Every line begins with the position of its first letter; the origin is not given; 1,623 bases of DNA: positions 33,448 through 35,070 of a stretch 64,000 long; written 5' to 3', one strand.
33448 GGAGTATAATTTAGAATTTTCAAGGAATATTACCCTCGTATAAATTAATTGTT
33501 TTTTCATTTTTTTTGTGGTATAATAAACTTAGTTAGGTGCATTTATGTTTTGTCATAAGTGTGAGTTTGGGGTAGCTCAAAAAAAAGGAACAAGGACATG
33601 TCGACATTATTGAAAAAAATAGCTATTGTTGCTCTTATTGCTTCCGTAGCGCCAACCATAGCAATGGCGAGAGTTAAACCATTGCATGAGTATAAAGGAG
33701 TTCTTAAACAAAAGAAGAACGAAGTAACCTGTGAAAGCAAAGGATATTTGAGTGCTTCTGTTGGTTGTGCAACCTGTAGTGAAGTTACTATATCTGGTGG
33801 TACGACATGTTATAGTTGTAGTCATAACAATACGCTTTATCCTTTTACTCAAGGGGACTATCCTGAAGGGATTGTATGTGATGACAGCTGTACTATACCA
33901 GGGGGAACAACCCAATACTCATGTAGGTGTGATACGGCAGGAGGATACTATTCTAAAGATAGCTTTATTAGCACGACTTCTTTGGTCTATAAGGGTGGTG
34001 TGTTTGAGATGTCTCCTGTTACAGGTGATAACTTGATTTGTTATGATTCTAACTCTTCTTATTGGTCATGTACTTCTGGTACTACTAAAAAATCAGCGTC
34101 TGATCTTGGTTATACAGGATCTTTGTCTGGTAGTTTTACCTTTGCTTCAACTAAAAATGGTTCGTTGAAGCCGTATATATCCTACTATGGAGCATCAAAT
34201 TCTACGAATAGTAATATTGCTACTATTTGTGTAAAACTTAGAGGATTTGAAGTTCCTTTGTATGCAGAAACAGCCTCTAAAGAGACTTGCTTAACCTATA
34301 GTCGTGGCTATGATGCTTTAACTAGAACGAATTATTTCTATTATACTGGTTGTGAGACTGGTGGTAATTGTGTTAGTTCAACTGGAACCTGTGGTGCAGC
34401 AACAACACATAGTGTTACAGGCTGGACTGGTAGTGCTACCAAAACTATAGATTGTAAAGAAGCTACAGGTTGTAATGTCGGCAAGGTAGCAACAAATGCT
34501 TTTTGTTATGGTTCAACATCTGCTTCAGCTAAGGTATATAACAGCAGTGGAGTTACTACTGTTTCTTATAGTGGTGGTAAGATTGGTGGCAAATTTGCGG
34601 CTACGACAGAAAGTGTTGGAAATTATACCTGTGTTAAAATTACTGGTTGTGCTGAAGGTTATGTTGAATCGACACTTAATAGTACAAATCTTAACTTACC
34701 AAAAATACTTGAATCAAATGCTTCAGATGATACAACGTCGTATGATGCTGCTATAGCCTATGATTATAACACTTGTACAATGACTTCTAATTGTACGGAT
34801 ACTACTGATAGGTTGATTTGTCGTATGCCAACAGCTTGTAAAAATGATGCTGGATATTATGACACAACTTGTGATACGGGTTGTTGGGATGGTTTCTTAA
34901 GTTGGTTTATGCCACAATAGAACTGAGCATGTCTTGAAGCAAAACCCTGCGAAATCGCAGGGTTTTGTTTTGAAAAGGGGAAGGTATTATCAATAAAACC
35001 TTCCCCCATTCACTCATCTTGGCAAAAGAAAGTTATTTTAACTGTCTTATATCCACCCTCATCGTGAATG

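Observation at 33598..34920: Novel Cys-rich secreted protein with recurring C-x(2-4)-G-Y modules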

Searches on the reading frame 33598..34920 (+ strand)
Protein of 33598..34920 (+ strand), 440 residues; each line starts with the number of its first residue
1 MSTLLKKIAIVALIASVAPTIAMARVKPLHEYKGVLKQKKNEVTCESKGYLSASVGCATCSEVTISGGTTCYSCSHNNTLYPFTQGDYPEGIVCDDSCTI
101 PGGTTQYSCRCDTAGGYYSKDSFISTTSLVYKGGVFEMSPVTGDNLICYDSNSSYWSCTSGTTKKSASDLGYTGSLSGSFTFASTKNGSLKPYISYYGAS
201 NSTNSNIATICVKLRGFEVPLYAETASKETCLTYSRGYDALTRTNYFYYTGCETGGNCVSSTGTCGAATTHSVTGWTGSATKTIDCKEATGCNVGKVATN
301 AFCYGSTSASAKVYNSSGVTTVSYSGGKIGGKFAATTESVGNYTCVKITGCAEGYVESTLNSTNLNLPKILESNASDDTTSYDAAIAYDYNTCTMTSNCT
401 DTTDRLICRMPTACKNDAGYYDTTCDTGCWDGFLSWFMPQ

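Call 4: search_protein_families(library=pfam, proteins=[window:33598-34917:+], max_evalue=1)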
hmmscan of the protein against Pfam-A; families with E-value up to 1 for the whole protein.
window:33598-34917:+ (440 aa): 0 families
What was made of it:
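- On Autotransporters / outer-membrane beta-barrels: No Pfam hit (call 4).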

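Call 5: find_homologous_proteins(query=window:33598-34917:+, max_evalue=0.01)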
Query window:33598-34917:+ (440 aa): 5 proteins with E <= 0.01 among 6263 candidates.
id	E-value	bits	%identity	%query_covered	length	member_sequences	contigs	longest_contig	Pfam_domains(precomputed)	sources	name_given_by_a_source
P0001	7.5e-289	976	100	100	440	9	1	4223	-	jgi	-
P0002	1.9e-246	837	87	100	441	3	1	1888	-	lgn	-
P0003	1.4e-225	768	80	100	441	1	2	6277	-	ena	-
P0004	2.5e-115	405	51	100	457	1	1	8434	-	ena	-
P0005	5.1e-48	183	34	100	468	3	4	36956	-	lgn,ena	-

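Call 6: search_protein_families(library=ncbifam, proteins=[window:33598-34917:+], max_evalue=1)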
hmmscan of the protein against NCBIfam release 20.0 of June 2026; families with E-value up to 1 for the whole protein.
window:33598-34917:+ (440 aa): 0 families

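Call 10: find_encoding_contigs(protein=P0005, flank=10000, max_places=4)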
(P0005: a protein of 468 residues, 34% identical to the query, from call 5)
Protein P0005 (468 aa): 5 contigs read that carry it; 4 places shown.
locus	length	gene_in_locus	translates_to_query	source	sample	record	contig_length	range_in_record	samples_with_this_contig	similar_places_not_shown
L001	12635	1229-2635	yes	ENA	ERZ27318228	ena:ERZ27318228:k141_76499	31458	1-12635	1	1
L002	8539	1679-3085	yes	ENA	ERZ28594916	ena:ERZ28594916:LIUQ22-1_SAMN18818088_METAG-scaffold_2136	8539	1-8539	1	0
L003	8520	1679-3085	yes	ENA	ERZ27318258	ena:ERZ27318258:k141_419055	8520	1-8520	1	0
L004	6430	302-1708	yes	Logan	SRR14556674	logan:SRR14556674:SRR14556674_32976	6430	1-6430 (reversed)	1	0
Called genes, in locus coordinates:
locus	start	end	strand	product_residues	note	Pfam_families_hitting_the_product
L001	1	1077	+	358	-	?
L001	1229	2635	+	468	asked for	-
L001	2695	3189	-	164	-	-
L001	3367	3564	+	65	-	PF01632:Ribosomal_L35p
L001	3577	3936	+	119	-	PF00453:Ribosomal_L20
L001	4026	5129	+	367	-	PF02912:Phe_tRNA-synt_N, PF01409:tRNA-synt_2d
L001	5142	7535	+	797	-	PF01588:tRNA_bind, PF03483:B3_4, PF03484:B5, PF17759:tRNA_synthFbeta, PF03147:FDX-ACB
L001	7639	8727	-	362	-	PF01168:Ala_racemase_N, PF00842:Ala_racemase_C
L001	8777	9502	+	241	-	PF01026:TatD_DNase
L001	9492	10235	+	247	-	PF00899:ThiF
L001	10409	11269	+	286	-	PF00702:Hydrolase, PF13344:Hydrolase_6, PF13242:Hydrolase_like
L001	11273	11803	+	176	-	-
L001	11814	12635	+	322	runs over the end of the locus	PF00437:T2SSE, PF13191:AAA_16 (faint)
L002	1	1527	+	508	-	?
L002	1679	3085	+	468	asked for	-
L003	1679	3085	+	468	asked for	-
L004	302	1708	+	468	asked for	-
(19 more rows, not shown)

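Call 12: find_encoding_contigs(protein=P0004, flank=10000, max_places=4)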
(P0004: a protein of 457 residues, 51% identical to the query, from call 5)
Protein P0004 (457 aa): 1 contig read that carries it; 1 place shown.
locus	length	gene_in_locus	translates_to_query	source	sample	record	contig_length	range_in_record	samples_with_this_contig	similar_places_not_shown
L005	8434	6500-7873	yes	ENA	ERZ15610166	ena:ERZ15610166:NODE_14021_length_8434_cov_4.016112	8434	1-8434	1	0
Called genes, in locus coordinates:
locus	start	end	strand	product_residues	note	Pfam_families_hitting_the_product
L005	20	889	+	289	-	PF02629:CoA_binding, PF13607:Succ_CoA_lig, PF00549:Ligase_CoA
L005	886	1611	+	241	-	PF18912:DZR_2, PF00156:Pribosyltran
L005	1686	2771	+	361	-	PF02547:Queuosine_synth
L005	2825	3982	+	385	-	PF00990:GGDEF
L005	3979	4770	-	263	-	PF01790:LGT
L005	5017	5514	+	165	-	PF10722:YbjN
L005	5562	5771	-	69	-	-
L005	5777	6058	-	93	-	PF00550:PP-binding (weak)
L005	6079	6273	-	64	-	-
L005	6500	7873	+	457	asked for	-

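Call 14: find_related_loci(query=A1, collection=genome_contigs, flank=10000)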
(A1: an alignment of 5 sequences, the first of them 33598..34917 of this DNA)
Query A1 (440 aa) in genome_contigs; peptide patterns used: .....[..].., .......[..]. (x = any residue, [..] = any of these).
13 stretches matched a pattern; 2 encode a relative of the query (tblastn E <= 1e-3); 2 distinct loci.
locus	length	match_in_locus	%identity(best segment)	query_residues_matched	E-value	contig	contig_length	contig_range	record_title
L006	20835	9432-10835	34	1-439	9e-55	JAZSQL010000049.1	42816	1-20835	MAG: Alphaproteobacteria bacterium isolate T1900044543_TS20190009.MAGScoT_cleanbin_000006 SGB_90_k141_2106352, whole gen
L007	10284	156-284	53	1-42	8e-8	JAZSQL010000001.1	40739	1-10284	MAG: Alphaproteobacteria bacterium isolate T1900044543_TS20190009.MAGScoT_cleanbin_000006 SGB_90_k141_1707375, whole gen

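Call 17: search_protein_families(library=pfam, proteins=[L007:156-2201:+, L006:9432-10835:+], max_evalue=1)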
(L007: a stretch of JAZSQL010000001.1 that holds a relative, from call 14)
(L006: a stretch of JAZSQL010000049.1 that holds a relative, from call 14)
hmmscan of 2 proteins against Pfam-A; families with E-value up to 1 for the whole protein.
L007:156-2201:+ (682 aa): 0 families

L006:9432-10835:+ (468 aa): 1 family
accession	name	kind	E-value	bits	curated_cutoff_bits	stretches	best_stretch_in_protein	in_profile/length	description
PF07872.17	DUF1659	-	0.059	13.7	24.1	0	326-351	10-38/72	Protein of unknown function (DUF1659)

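Call 21: predict_structure(alignment_id=A1)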
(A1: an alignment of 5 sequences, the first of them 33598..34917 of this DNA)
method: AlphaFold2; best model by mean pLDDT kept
length: 440 residues; sequences in the alignment: 5
mean_pLDDT: 33.4   pTM: 0.29
mean pLDDT of the five models: 33.4, 30.2, 28.2, 26.8, 26.7
residues with pLDDT >= 90: 0; 70-90: 0; 50-70: 55; < 50: 385
segments of 3 or more residues with pLDDT < 50: 1-161, 186-193, 215-236, 248-440
pLDDT, mean of each block of 10 residues (from residue 1): 32 33 26 23 24 29 36 36 31 39 38 26 25 24 30 40 59 55 47 56 59 52 39 47 50 32 29 33 31 23 28 26 25 29 31 22 23 25 25 27 26 23 30 29
secondary structure, 60 per line:
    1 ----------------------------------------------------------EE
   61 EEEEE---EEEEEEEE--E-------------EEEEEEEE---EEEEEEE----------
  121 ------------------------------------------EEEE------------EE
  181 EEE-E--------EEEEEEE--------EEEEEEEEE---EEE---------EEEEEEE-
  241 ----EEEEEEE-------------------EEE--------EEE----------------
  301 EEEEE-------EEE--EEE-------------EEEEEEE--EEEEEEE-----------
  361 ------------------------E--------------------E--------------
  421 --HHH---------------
elements in order: E59-65 E69-76 E93-100 E104-110 E163-166 E179-183 E194-200 E209-217 E221-223 E233-239 E245-251 E271-273 E282-284 E301-305 E313-315 E318-320 E334-340 E343-349
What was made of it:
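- Tried and rejected: AF2 with only the 5 close homologs: unusable, pLDDT 33 (call 21).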

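Call 22: search_protein_representatives(alignment_id=A1)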
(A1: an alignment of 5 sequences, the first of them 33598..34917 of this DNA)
Query: 5 sequences, 445 profile positions. Proteins with E-value up to 0.001 (for the whole library): 22; up to 1e-10: 19; up to 1e-30: 5. The best 22 are listed.
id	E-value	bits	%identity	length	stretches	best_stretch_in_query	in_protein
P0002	2.5e-233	791.9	-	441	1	1-445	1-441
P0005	1.8e-186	637.5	-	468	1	1-444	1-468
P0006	1.2e-48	183.2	-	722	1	1-442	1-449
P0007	3.3e-35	138.9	-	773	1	22-442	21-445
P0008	2.8e-33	132.5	-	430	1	5-442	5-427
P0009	3.4e-29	119.1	-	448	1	7-442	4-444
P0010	1.8e-25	106.9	-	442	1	13-442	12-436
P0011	7.6e-25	104.8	-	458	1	39-443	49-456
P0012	1.3e-24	104.0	-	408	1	8-443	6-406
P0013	1.4e-24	103.9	-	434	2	1-301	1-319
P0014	2.1e-24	103.3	-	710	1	4-441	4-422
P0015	3.4e-23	99.3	-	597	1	15-443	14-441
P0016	3.6e-22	96.0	-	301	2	14-223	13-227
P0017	7.5e-19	85.0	-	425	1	1-363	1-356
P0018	8.8e-17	78.2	-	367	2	10-167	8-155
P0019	7.8e-15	71.8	-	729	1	6-330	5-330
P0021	3.0e-13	66.6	-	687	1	1-444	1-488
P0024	3.5e-10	56.4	-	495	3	5-175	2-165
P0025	1.4e-09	54.5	-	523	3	341-444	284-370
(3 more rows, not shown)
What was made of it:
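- The family is small: 22 clusters in 1.84 billion representatives (call 22).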

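Call 27: find_homologous_proteins(query=A2, max_evalue=0.001)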
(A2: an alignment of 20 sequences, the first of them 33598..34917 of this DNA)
Query A2 (20 sequences) (440 aa, profile of the alignment): 8 proteins with E <= 0.001 among 8000 candidates.
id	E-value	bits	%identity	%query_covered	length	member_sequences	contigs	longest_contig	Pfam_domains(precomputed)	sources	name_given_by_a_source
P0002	1.2e-122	428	87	100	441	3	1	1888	-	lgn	-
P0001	1.6e-122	428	100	100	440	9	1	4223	-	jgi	-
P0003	4.1e-120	420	80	100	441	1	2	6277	-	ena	-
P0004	9.6e-103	363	51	100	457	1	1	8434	-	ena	-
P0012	3.8e-99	351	28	100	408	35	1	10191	-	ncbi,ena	-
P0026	1.4e-98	349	28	100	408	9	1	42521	-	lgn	-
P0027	1.1e-86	310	25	100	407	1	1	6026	-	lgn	-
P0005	1.4e-85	306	34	100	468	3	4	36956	-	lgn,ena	-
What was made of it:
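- Tried and rejected: The word-indexed profile search with the 20-sequence alignment returned only 8 proteins because candidates were capped (call 27).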

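Call 28: list_cluster_members(proteins=[P0012, P0001, P0005])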
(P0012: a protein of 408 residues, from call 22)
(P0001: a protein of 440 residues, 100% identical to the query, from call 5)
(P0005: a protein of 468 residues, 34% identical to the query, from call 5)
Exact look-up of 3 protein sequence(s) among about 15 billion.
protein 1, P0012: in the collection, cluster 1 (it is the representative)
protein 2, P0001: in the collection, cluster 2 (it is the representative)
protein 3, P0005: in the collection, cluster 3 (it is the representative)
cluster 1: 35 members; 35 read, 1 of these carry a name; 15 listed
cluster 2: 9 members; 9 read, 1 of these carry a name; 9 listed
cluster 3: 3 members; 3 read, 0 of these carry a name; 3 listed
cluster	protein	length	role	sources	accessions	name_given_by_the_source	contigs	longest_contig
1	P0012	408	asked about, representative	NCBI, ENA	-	-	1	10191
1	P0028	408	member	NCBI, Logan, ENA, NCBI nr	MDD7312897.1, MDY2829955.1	MAG: hypothetical protein PUH03_00875 [bacterium] | hypothetical protein [bacterium]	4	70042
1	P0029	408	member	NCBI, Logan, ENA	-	-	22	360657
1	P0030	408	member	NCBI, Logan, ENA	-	-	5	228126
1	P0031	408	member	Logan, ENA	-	-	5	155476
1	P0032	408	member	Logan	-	-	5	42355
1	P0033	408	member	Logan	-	-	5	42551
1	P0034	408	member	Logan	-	-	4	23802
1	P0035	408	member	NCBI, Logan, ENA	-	-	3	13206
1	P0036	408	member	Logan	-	-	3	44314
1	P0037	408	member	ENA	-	-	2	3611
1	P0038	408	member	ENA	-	-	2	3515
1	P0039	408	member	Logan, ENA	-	-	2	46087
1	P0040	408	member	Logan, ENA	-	-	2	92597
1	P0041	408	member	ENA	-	-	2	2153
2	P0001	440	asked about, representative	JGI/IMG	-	-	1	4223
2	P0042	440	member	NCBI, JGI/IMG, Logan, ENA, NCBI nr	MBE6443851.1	MAG: hypothetical protein E7020_04200 [Alphaproteobacteria bacterium] | hypothetical protein [Alphaproteobacteria bacterium]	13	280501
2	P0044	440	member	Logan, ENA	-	-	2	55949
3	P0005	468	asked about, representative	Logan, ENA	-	-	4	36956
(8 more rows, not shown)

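Call 29: find_encoding_contigs(protein=P0026, flank=10000, max_places=3)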
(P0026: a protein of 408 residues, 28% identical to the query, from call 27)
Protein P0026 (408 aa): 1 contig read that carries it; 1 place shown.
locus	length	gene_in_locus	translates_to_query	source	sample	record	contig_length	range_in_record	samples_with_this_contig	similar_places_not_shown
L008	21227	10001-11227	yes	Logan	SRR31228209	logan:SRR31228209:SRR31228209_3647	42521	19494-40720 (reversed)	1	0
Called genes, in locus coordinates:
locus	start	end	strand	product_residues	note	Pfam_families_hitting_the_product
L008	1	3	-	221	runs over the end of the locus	PF00702:Hydrolase, PF13419:HAD_2 (weak)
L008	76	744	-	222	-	-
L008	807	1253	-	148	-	PF00075:RNase_H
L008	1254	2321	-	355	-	PF04326:SLFN_AlbA_2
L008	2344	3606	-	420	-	PF00675:Peptidase_M16, PF05193:Peptidase_M16_C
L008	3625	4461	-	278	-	PF00494:SQS_PSY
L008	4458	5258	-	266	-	PF00494:SQS_PSY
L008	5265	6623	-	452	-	PF01134:GIDA, PF01266:DAO (weak), PF13450:NAD_binding_8 (weak)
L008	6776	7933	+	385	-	-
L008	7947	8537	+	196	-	-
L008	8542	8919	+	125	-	PF00072:Response_reg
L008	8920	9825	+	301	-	PF01739:CheR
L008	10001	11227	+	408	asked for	-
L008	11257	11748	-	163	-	-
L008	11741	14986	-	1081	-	PF13116:YhdP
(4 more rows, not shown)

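Call 31: search_solved_structures(query=A2, max_evalue=10)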
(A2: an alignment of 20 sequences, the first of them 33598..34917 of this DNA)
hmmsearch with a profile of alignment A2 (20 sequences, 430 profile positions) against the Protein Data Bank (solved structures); distinct sequences matched with E-value up to 10: 0.
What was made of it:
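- Tried and rejected: PDB sequence-profile search at E up to 10: 0 hits (call 31).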

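Call 32: search_protein_families(library=pfam, proteins=[P0006, P0007, P0014, P0015, P0019, P0021, P0024, P0025], max_evalue=0.01)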
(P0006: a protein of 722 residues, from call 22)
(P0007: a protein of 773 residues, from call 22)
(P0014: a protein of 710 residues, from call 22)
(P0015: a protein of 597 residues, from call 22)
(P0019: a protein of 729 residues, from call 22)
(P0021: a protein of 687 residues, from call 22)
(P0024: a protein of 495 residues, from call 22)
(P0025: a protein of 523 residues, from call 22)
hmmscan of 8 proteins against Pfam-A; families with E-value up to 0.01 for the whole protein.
P0006 (722 aa): 0 families

P0007 (773 aa): 4 families
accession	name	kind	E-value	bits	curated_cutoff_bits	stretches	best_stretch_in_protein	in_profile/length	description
PF00085.26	Thioredoxin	-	3.5e-19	69.1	23.5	1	457-554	3-101/103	Thioredoxin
PF21349.2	RUBY_RBDX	-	2.3e-13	49.8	26.5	1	576-604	1-29/30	Rubrerythrin, rubredoxin-like domain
PF13098.12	Thioredoxin_2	-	0.00015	22.5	27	1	475-545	8-94/104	Thioredoxin-like domain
PF23458.2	DUF7130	-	0.00034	20.9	35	1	549-606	28-85/89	Domain of unknown function (DUF7130)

P0014 (710 aa): 0 families

P0015 (597 aa): 1 family
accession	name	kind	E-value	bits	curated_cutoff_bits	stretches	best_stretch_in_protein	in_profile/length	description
PF21023.2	DENR_N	-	0.009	16.1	25.3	0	466-483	6-23/37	DENR, N-terminal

P0019 (729 aa): 0 families

P0021 (687 aa): 0 families

P0024 (495 aa): 0 families

P0025 (523 aa): 0 families

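Call 39: find_encoding_contigs(protein=window:33598-34920:+, flank=10000, max_places=5)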
Protein window:33598-34920:+ (440 aa): 22 contigs read that carry it; 3 places shown.
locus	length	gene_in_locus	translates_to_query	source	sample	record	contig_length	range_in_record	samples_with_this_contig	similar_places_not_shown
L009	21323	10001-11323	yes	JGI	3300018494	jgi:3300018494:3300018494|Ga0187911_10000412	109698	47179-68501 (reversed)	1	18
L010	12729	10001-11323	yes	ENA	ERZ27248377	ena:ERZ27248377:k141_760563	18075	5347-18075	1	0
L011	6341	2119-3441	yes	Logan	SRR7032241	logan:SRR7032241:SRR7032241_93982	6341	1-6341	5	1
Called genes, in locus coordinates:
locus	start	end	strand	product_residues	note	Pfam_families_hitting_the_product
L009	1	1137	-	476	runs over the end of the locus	PF00749:tRNA-synt_1c, PF19269:Anticodon_2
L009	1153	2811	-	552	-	PF02463:SMC_N, PF13175:AAA_15 (weak), PF13476:AAA_23 (weak), PF13304:AAA_21 (faint)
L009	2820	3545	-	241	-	PF13512:TPR_18, PF13525:YfiO, PF07719:TPR_2 (faint), PF13174:TPR_6 (faint), PF13428:TPR_14 (faint), PF14559:TPR_19 (faint), PF13432:TPR_16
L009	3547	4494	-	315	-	PF03331:LpxC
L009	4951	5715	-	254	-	-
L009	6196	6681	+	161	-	PF02381:MraZ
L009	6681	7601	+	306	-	PF01795:Methyltransf_5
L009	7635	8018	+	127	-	-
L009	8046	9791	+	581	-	PF03717:PBP_dimer, PF00905:Transpeptidase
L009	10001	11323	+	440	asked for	-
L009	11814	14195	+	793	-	-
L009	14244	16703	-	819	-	PF00343:Phosphorylase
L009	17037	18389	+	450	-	PF02321:OEP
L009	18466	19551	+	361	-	PF10691:DUF2497 (weak)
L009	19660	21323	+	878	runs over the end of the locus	PF00133:tRNA-synt_1, PF01406:tRNA-synt_1e (faint), PF09334:tRNA-synt_1g (weak), PF13603:tRNA-synt_1_2, PF09334:tRNA-synt_1g, PF08264:Anticodon_1, PF10458:Val_tRNA-synt_C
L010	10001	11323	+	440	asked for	-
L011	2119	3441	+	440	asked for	-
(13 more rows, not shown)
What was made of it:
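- On Phage-encoded receptor-binding or tail proteins; anti-phage defence systems: The neighbours are chromosomal housekeeping genes (call 39).
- The identical protein is found on 22 contigs from independent samples (call 39). The same alleles recur unchanged on many contigs and samples (call 39).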

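Call 40: predict_structure(alignment_id=A2)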
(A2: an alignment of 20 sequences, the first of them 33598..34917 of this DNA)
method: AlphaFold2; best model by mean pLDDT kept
length: 440 residues; sequences in the alignment: 20
mean_pLDDT: 78.6   pTM: 0.58
mean pLDDT of the five models: 78.6, 78.4, 77.7, 76.2, 71.4
residues with pLDDT >= 90: 113; 70-90: 220; 50-70: 67; < 50: 40
segments of 3 or more residues with pLDDT < 50: 1-7, 18-29, 31-40, 426-429, 431-433, 438-440
pLDDT, mean of each block of 10 residues (from residue 1): 48 51 42 44 76 86 84 87 80 87 85 91 86 87 85 89 90 88 89 93 90 93 77 91 91 91 90 90 94 77 80 72 83 89 90 82 67 74 76 57 72 68 50 48
secondary structure, 60 per line:
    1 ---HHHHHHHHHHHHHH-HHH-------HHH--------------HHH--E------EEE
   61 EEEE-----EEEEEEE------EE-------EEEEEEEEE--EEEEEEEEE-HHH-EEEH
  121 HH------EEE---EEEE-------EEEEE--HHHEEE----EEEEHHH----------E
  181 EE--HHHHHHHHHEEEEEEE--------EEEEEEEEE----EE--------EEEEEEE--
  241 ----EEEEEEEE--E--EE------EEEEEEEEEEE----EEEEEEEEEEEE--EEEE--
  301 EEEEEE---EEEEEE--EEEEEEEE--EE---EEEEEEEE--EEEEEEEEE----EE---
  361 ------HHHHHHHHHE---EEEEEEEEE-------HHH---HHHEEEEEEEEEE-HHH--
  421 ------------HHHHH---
elements in order: H4-17 E58-64 E70-76 E92-100 E103-111 E117-119 E129-131 E135-138 E146-150 E156-158 E163-166 E180-182 H185-193 E194-200 E209-217 E232-238 E245-252 E266-276 E281-292 E295-298 E301-306 E310-315 E318-325 E333-340 E343-351 H367-375 E380-388 E405-414 H433-437
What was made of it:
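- The AF2 model has pLDDT 78.6 and is nearly all beta (call 40).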

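Call 44: fold_search(model_id=the predicted structure, library=pdb)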
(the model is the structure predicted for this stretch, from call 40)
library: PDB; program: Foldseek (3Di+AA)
matches with E <= 10: 92; with E <= 0.001: 0
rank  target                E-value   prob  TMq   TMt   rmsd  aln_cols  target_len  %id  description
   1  9mr0_A                1.0e-01  0.04  0.07  0.10  34.6       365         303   11  Neisseria meningitidis haptoglobin-hemogloblin utilization protein A (released 2026-02-04)
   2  9mr0_B                3.0e-01  0.03  0.07  0.09  37.6       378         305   11  Neisseria meningitidis haptoglobin-hemogloblin utilization protein A (released 2026-02-04)
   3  9mr0_C                3.8e-01  0.02  0.08  0.10  38.1       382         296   10  Neisseria meningitidis haptoglobin-hemogloblin utilization protein A (released 2026-02-04)
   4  2bjr_B                5.1e-01  0.02  0.08  0.10  39.4       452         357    9  Crystal structure of the nematode sperm cell motility protein MFP2B (released 2005-03-16)
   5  5hma_A                8.9e-01  0.02  0.05  0.09  24.1       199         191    8  Crystal structure of MamO protease domain from Magnetospirillum magneticum (Ni bound form) (released 2016-02-10)
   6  6jsc_B                1.5e+00  0.02  0.08  0.15  21.8       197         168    9  Crystal structure of the H434A variant of the C-terminal domain of HtaA from Corynebacterium glutamicum (released 2019-11-20)
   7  4q6u_B                2.4e+00  0.01  0.08  0.10  23.2       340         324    8  Crystal structure of a putative uncharacterized protein from Mycobacterium tuberculosis (released 2014-06-18)
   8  5szn_A                3.0e+00  0.01  0.14  0.13  18.1       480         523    6  Protocadherin gamma A9 extracellular cadherin domains 1-5 (released 2016-10-19)
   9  4qq1_C                3.0e+00  0.01  0.06  0.06  33.1       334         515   10  Crystal structure of the isotype 1 Transferrin binding protein B (TbpB) from serogroup B Neisseria meningitidis (released 2015-04-01)
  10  8gje_A                3.0e+00  0.01  0.06  0.05  23.4       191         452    8  HIV-1 Env subtype C CZA97.12 SOSIP.664 in complex with 3BNC117 Fab (released 2023-10-18)
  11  4iml_A                3.1e+00  0.01  0.07  0.10  22.5       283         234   12  CrossFab binding to human Angiopoietin 2 (released 2013-04-17)
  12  2htb_C                3.3e+00  0.01  0.07  0.09  33.1       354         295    8  Crystal Structure of a putative mutarotase (YeaD) from Salmonella typhimurium in monoclinic form (released 2007-01-23)
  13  7s0c_L                3.6e+00  0.01  0.07  0.12  24.6       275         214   11  Structure of the SARS-CoV-2 S 6P trimer in complex with neutralizing antibody N-612-017 (released 2021-10-06)
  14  9iz9_F                3.6e+00  0.01  0.06  0.07  40.5       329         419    7  VLP structure of Chikungunya virus complexed with C37 Fab, 2f block. (released 2025-08-06)
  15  5dsc_F                3.6e+00  0.01  0.05  0.09  22.1       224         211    8  Context-independent anti-hypusine antibody FabHpu24.B in complex with hypusine (released 2016-01-20)
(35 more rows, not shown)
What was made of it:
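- On Bacterial lipoproteins (SPase II), including Slam-dependent surface lipoproteins TbpB/HpuA: Foldseek E 0.1-3 and TM below 0.1 against 9mr0 and 4qq1 (call 44).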
